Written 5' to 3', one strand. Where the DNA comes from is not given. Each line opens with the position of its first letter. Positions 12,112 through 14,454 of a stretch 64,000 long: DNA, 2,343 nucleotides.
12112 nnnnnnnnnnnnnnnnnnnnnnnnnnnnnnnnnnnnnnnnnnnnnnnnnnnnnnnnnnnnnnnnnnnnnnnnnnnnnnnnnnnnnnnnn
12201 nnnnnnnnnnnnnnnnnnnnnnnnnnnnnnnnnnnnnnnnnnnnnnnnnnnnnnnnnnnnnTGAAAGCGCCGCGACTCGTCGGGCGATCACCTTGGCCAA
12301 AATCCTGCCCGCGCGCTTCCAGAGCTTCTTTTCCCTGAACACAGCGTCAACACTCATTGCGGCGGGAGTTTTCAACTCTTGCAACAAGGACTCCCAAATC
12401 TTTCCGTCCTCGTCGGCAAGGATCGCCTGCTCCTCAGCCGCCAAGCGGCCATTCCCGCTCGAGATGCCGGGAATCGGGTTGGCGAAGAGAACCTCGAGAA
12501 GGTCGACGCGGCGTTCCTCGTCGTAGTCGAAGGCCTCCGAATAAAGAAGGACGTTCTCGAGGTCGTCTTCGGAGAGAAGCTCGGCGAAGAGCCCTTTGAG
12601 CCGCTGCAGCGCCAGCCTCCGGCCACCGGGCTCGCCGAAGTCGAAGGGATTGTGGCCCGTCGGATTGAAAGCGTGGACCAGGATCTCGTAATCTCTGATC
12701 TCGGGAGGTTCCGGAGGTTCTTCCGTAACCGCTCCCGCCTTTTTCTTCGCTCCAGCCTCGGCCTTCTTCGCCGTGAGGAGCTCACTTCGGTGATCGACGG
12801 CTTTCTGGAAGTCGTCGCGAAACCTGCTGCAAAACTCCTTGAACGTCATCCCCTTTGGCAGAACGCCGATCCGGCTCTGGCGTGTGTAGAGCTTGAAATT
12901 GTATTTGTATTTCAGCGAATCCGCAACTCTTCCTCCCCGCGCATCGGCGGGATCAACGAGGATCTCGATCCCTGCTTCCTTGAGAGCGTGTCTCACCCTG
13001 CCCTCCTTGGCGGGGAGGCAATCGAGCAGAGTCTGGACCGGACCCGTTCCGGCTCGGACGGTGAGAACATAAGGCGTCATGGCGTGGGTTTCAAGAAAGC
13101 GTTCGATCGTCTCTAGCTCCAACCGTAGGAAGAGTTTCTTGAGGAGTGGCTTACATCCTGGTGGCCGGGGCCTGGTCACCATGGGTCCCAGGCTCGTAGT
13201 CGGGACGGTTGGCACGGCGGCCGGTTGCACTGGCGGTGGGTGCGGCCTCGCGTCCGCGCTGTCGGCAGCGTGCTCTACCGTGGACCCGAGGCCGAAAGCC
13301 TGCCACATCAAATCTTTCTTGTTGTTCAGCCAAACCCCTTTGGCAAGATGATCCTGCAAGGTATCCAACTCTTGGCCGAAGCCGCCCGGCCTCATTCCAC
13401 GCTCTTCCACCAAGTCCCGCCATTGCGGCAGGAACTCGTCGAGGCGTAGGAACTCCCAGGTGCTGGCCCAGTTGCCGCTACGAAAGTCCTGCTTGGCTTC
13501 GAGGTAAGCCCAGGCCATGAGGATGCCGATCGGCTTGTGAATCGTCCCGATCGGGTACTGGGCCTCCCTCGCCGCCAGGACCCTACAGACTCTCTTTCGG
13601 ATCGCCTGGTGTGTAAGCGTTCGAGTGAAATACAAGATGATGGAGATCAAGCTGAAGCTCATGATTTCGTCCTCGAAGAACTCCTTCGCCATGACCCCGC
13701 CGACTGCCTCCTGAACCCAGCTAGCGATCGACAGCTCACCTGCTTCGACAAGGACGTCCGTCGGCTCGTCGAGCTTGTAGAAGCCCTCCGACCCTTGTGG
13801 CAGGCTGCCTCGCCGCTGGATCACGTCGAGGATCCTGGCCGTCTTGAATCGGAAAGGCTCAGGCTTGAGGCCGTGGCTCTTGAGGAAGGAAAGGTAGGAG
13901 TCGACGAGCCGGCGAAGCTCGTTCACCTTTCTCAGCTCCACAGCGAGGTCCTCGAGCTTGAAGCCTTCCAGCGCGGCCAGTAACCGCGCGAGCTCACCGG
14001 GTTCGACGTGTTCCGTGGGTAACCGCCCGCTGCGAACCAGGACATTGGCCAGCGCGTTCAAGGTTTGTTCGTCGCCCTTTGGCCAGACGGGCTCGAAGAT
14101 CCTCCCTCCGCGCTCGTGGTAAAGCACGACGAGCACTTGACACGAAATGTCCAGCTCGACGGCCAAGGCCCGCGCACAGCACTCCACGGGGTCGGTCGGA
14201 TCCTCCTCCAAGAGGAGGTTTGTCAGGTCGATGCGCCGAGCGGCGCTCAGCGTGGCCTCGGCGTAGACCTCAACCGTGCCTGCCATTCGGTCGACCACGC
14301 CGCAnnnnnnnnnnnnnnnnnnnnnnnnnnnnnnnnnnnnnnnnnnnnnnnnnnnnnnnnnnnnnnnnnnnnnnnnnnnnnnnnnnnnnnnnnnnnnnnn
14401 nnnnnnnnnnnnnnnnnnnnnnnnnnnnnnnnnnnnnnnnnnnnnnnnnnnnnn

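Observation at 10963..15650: Lower-GC 1246-aa repeat-containing membrane protein beside a decayed photolyase gene: probable insertion scar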

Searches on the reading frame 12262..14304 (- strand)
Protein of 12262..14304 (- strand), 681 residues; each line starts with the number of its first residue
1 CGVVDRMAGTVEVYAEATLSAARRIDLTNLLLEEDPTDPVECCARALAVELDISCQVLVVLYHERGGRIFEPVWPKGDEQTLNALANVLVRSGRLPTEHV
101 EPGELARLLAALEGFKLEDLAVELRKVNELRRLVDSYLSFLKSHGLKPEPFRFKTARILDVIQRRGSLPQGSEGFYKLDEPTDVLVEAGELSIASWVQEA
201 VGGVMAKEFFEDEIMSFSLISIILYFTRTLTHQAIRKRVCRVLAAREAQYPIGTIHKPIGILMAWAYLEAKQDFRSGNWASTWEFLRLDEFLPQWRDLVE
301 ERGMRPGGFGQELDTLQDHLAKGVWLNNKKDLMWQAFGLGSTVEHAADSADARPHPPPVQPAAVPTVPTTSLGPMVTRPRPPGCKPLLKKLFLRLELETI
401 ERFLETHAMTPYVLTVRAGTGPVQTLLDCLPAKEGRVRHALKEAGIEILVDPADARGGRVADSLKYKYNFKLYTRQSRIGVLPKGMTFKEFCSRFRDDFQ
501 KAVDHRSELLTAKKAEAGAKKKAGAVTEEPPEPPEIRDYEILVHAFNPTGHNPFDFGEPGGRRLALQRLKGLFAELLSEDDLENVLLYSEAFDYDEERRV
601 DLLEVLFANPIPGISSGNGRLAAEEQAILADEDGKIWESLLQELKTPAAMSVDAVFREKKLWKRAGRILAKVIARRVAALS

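Call 63: find_homologous_proteins(query=A5, max_evalue=0.00001)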
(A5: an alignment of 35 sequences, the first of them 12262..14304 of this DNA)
Query A5 (35 sequences) (681 aa, profile of the alignment): 1 proteins with E <= 0.00001 among 8000 candidates.
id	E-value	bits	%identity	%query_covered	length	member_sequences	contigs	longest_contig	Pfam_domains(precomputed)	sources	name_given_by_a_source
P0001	4.0e-185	635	22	84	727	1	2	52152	-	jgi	jgi:hypothetical protein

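Call 70: search_dna_similar(query=window:12262-14304:-, collection=plasmids, mode=protein, max_evalue=0.001)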
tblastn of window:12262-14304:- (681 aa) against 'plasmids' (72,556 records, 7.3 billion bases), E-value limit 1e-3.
No match.

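Call 71: search_dna_similar(query=window:12262-14304:-, collection=phages, mode=protein, max_evalue=0.001)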
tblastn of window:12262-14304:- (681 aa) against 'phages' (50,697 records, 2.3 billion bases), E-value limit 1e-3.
No match.

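Call 79: predict_structure(alignment_id=A5)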
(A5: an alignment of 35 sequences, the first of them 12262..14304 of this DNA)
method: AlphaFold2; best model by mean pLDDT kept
length: 681 residues; sequences in the alignment: 35
mean_pLDDT: 79.7   pTM: 0.58
mean pLDDT of the five models: 79.7, 78.4, 78.2, 75.4, 75.3
residues with pLDDT >= 90: 252; 70-90: 250; 50-70: 119; < 50: 60
segments of 3 or more residues with pLDDT < 50: 174-178, 340-377, 454-461, 551-553
pLDDT, mean of each block of 10 residues (from residue 1): 91 91 95 91 94 94 81 82 94 81 91 87 88 91 80 83 72 53 92 89 66 94 86 87 87 80 96 85 86 93 83 95 91 77 42 42 35 44 75 79 71 87 93 94 94 53 78 89 86 95 95 87 58 82 75 51 76 85 76 52 66 62 82 87 73 59 82 84 61
secondary structure, 60 per line:
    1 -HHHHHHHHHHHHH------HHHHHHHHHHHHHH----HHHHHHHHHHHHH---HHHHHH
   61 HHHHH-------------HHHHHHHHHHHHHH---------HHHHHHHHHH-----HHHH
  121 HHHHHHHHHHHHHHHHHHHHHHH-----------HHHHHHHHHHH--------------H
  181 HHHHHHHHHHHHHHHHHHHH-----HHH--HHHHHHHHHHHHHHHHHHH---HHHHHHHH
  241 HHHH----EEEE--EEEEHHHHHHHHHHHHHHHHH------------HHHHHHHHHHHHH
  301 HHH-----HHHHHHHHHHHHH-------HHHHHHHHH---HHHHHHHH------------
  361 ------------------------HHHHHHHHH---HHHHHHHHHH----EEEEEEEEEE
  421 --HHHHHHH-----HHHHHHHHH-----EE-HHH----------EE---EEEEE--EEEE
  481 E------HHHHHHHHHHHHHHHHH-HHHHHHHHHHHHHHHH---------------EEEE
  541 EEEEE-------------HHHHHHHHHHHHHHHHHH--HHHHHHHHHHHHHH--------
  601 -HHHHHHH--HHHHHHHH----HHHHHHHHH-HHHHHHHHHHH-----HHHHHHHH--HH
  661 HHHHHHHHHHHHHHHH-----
elements in order (helices of 4 or more, strands of 3 or more residues): H2-14 H21-34 H39-51 H55-65 H79-92 H102-111 H117-143 H155-165 H180-200 H211-229 H233-244 E249-252 E255-258 H259-275 H288-303 H309-321 H329-337 H341-348 H385-393 H397-406 E411-420 H423-429 H435-443 E470-474 E477-481 H488-504 H506-521 E537-545 H559-576 H579-592 H602-608 H611-618 H623-631 H633-643 H649-656 H659-676

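Call 82: fold_search(model_id=the predicted structure, library=pdb)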
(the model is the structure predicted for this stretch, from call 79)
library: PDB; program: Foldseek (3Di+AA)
matches with E <= 10: 136; with E <= 0.001: 0
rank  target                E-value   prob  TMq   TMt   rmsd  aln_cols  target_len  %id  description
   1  5xam_A                2.7e-01  0.08  0.10  0.10  33.1       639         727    9  Crystal structure of SecDF in I form at 4 A resolution (released 2017-05-17)
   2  5dlq_B                3.8e-01  0.11  0.15  0.12  21.2       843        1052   10  Crystal structure of RanGTP-Exportin 4-eIF5A complex (released 2016-06-22)
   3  2j8s_B                6.2e-01  0.07  0.09  0.07  28.4       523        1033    9  Drug Export Pathway of Multidrug Exporter AcrB Revealed by DARPin Inhibitors (released 2007-01-23)
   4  9fhc_A                1.0e+00  0.06  0.09  0.06  29.2       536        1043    8  Crystallographic structure of AcrB V612F with bound minocycline (released 2025-06-11)
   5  3w3t                  1.1e+00  0.05  0.11  0.09  23.9       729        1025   11  Crystal structure of Kap121p (released 2013-04-10)
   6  3w9j_D                1.4e+00  0.04  0.08  0.06  28.8       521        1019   10  Structural basis for the inhibition of bacterial multidrug exporters (released 2013-07-03)
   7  6zoc_A                1.5e+00  0.04  0.08  0.06  29.6       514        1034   11  Erythromycin binding to the access pocket of AcrB-G616P L protomer and 3-formylrifamycin SV binding to the access pock (released 2021-05-19)
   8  5nnr_D                1.7e+00  0.05  0.11  0.11  24.4       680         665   10  Structure of Naa15/Naa10 bound to HypK-THB (released 2017-06-14)
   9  4u8v_B                1.7e+00  0.04  0.08  0.06  24.7       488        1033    8  Coupling of remote alternating-access transport mechanisms for protons and substrates in the multidrug efflux pump Acr (released 2014-10-15)
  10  22xk_A                1.8e+00  0.05  0.10  0.07  29.9       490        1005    9  MexBYB-Ka asymmetry (released 2026-03-11)
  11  3bn7                  2.1e+00  0.15  0.08  0.32  13.2       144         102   14  CRYSTAL STRUCTURE OF A DIMERIC FERREDOXIN-LIKE PROTEIN (CC_2267) FROM CAULOBACTER CRESCENTUS CB15 AT 1.64 A RESOLUTION (released 2007-12-25)
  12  5uwi_C                2.1e+00  0.05  0.15  0.13  20.1       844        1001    9  Crystal Structure of HDAC5 NES Peptide in complex with CRM1-Ran-RanBP1 (released 2017-03-22)
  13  4ziv_C                2.1e+00  0.03  0.08  0.06  23.4       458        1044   10  Crystal structure of AcrB triple mutant in P21 space group (released 2016-07-27)
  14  4u8y_B                2.2e+00  0.04  0.09  0.07  29.4       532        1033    9  Coupling of remote alternating-access transport mechanisms for protons and substrates in the multidrug efflux pump Acr (released 2014-10-15)
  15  7wlv_A                2.2e+00  0.05  0.10  0.07  24.3       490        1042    6  Crystal Structure of the Multidrug effulx transporter BpeF from Burkholderia pseudomallei. (released 2023-07-19)
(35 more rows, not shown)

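Call 86: fold_search(model_id=the predicted structure, library=viral)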
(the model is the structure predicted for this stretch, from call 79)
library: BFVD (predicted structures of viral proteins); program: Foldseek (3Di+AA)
matches with E <= 10: 145; with E <= 0.001: 0
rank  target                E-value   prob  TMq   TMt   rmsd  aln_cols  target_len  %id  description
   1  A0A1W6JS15            8.7e-03  0.41  0.11  0.12  28.4       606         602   10  Tail length tape-measure protein 1 [Salmonella phage SE1Kor]
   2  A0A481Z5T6            4.4e-01  0.02  0.05  0.05  53.2       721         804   11  Chromosome segregation ATPase [Pithovirus LCPAC103]
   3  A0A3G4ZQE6            7.7e-01  0.10  0.09  0.12  24.5       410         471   11  TPR repeat protein [Barrevirus sp.]
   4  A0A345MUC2            8.3e-01  0.09  0.10  0.15  20.8       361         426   10  (no name in the UniProt tables at hand)
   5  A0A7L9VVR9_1          8.3e-01  0.03  0.09  0.07  32.8       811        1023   11  RNA-dependent RNA polymerase (Fragment) [Prackenbach bat nairovirus]
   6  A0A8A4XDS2            9.5e-01  0.13  0.11  0.10  25.0       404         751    8  Nonstructural protein [Phylloscopus proregulus Ichthamaparvovirus]
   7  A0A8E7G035            9.9e-01  0.09  0.09  0.17  21.3       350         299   13  (no name in the UniProt tables at hand)
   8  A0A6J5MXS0            9.9e-01  0.03  0.08  0.08  33.1       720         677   10  Uncharacterized protein [uncultured Caudovirales phage]
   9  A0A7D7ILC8            1.2e+00  0.11  0.09  0.26  14.5       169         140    9  (no name in the UniProt tables at hand)
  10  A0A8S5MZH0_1          1.2e+00  0.03  0.10  0.08  36.3       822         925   11  Minor tail protein [Siphoviridae sp. ctoMB99]
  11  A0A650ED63            1.2e+00  0.04  0.08  0.08  27.0       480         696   10  (no name in the UniProt tables at hand)
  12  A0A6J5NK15            1.3e+00  0.02  0.08  0.08  28.4       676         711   12  Uncharacterized protein [uncultured Caudovirales phage]
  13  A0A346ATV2            1.3e+00  0.08  0.10  0.20  19.9       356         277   12  (no name in the UniProt tables at hand)
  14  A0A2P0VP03            1.3e+00  0.08  0.08  0.16  21.6       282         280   11  Ankyrin repeat-containing protein [Tetraselmis virus 1]
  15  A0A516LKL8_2          1.3e+00  0.04  0.13  0.09  26.1       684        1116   10  (no name in the UniProt tables at hand)
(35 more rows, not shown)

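Call 87: search_solved_structures(query=A5, max_evalue=1)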
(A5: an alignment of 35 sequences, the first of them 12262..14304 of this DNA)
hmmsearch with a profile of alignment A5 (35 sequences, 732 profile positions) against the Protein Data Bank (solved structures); distinct sequences matched with E-value up to 1: 1.
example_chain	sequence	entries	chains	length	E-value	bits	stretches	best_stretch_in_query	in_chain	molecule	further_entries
7vty_A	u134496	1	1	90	0.61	11.5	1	627-665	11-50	de novo designed protein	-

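Call 99: search_protein_families(library=padloc, alignment_id=A5, max_evalue=0.01)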
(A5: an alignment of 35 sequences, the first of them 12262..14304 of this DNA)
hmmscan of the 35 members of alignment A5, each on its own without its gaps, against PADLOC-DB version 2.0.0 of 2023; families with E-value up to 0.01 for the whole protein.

A. member 1, window:12262-14304:- (681 aa): 0 families

B. families by the number of members that match (of 35 scanned): 0 families

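Call 100: search_protein_families(library=pfam, alignment_id=A5, max_evalue=0.01)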
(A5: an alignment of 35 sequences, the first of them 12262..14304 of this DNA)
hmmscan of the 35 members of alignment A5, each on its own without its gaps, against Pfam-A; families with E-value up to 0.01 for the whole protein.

A. member 1, window:12262-14304:- (681 aa): 0 families

B. families by the number of members that match (of 35 scanned): 5 families
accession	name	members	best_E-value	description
PF09925.14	DUF2157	1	0.00029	Predicted membrane protein (DUF2157)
PF21438.3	Sap1_N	1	0.00051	Switch activating protein 1, N-terminal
PF03701.19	UPF0181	1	0.00066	Uncharacterised protein family (UPF0181)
PF01925.25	TauE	1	0.0057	Sulfite exporter TauE/SafE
PF23731.1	ARM_ECM29_C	1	0.0098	ECM29, C-terminal ARM-like repeats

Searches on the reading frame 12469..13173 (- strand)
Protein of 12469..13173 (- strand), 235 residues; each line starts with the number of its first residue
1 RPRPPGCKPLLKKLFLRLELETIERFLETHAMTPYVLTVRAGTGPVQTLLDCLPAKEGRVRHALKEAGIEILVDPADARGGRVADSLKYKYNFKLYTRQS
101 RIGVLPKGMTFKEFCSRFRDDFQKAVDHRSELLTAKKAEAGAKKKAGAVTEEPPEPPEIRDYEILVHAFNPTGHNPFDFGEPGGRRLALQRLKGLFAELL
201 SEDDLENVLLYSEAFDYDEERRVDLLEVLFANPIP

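Call 96: predict_structure(alignment_id=A6)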
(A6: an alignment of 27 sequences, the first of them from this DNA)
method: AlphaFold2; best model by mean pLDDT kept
length: 235 residues; sequences in the alignment: 27
mean_pLDDT: 84.4   pTM: 0.82
mean pLDDT of the five models: 84.4, 83.7, 83.6, 82.2, 81.4
residues with pLDDT >= 90: 120; 70-90: 70; 50-70: 45; < 50: 0
segments of 3 or more residues with pLDDT < 50: none
pLDDT, mean of each block of 10 residues (from residue 1): 75 91 86 92 92 96 97 74 68 94 93 96 97 94 67 84 92 65 85 94 89 68 66 63
secondary structure, 60 per line:
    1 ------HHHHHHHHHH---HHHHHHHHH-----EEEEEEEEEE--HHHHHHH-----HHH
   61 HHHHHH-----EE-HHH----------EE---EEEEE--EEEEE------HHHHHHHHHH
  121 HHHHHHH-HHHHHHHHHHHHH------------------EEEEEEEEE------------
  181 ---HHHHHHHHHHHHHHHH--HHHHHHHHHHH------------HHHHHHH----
elements in order: H7-16 H20-28 E34-43 H46-52 H58-66 E93-97 E100-104 H111-127 H129-141 E160-168 H184-199 H202-212 H225-231

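Call 98: fold_search(model_id=the predicted structure, library=pdb)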
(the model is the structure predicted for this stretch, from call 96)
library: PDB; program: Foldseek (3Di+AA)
matches with E <= 10: 301; with E <= 0.001: 0
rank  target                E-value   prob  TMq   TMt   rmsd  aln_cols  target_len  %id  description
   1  1vqs_A                1.0e-01  0.35  0.22  0.35   7.6       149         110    9  Crystal structure of a nipsnap family protein with unknown function (atu4242) from agrobacterium tumefaciens str. c58  (released 2005-01-11)
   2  7e6g_A                1.5e-01  0.41  0.26  0.24  10.2       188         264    8  Crystal structure of diguanylate cyclase SiaD in complex with its activator SiaC from Pseudomonas aeruginosa (released 2021-09-22)
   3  6or2                  1.5e-01  0.09  0.17  0.08  19.5       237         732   11  MmpL3 is a lipid transporter that binds trehalose monomycolate and phosphatidylethanolamine (released 2019-05-29)
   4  3hds_B                2.0e-01  0.13  0.20  0.26  14.6       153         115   12  Crystal structure of 4-methylmuconolactone methylisomerase in complex with MES (released 2009-09-29)
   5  7n6b                  2.1e-01  0.11  0.17  0.08  17.8       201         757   12  Structure of MmpL3 reconstituted into lipid nanodisc in the TMM bound state (released 2021-09-01)
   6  3bn7                  2.4e-01  0.23  0.19  0.34  13.2       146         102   14  CRYSTAL STRUCTURE OF A DIMERIC FERREDOXIN-LIKE PROTEIN (CC_2267) FROM CAULOBACTER CRESCENTUS CB15 AT 1.64 A RESOLUTION (released 2007-12-25)
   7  7cv1_A                2.7e-01  0.33  0.25  0.24   9.3       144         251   10  Structure of human tRNAHis guanylyltransferase (Thg1) in the presence of human mitochondrial tRNAHis (released 2021-04-07)
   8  2ap6_A                2.7e-01  0.23  0.22  0.36   7.2       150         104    9  X-Ray Crystal Structure of Protein Atu4242 from Agrobacterium tumefaciens. Northeast Strucutral Genomics Consortium Ta (released 2005-11-01)
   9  3hfk_B                3.2e-01  0.11  0.20  0.30  14.0       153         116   12  Crystal structure of 4-methylmuconolactone methylisomerase (H52A) in complex with 4-methylmuconolactone (released 2009-09-29)
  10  9bkv_A                4.0e-01  0.20  0.26  0.10  13.9       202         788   13  DosP R97A bent form (released 2024-11-20)
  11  3hsd_A                4.2e-01  0.12  0.21  0.29  15.7       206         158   16  Crystal structure of E. coli HPPK(Y53A) (released 2010-06-23)
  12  4m5g                  4.5e-01  0.16  0.25  0.33  16.1       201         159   12  The Identification, Analysis and Structure-Based Development of Novel Inhibitors of 6-hydroxymethyl-7,8-dihydropterin py (released 2014-04-02)
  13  4f3q                  5.6e-01  0.06  0.16  0.16  13.8       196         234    9  Structure of a YebC family protein (CBU_1566) from Coxiella burnetii (released 2012-06-27)
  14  3hf5_C                6.0e-01  0.09  0.19  0.28  12.9       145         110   11  Crystal structure of 4-methylmuconolactone methylisomerase in complex with 3-methylmuconolactone (released 2009-09-29)
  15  6uzc_E                6.3e-01  0.03  0.11  0.07  35.0       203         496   10  Portal vertex structure of bacteriophage T4 (released 2020-04-29)
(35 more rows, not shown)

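Call 110: search_solved_structures(query=A6, max_evalue=10)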
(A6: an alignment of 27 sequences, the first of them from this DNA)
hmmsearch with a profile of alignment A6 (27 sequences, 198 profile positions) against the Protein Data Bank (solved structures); distinct sequences matched with E-value up to 10: 6.
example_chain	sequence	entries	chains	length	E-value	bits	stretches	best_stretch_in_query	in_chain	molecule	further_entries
30ff_Dk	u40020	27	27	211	0.53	12.8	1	114-165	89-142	Transcription initiation factor TFIID subunit 11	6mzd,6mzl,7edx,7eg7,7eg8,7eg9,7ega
4hbk_A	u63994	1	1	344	0.62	12.6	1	66-128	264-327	Aldo-keto reductase family 1, member B4 (Aldose reductase)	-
9dlz_A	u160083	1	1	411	1.4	11.5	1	95-137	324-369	Actin-related protein 3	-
9dlx_A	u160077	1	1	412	1.4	11.5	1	95-137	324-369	Actin-related protein 3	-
7jpn_A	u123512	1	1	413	1.4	11.5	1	95-137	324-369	Actin-related protein 3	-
1k8k_A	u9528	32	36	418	1.4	11.5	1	95-137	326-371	ACTIN-LIKE PROTEIN 3 | Actin-related protein 3 | Actin-related protein 3, Arp3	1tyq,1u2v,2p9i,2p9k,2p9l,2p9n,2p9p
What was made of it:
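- On Any curated protein family or solved fold: PDB by sequence (calls 87, 110).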
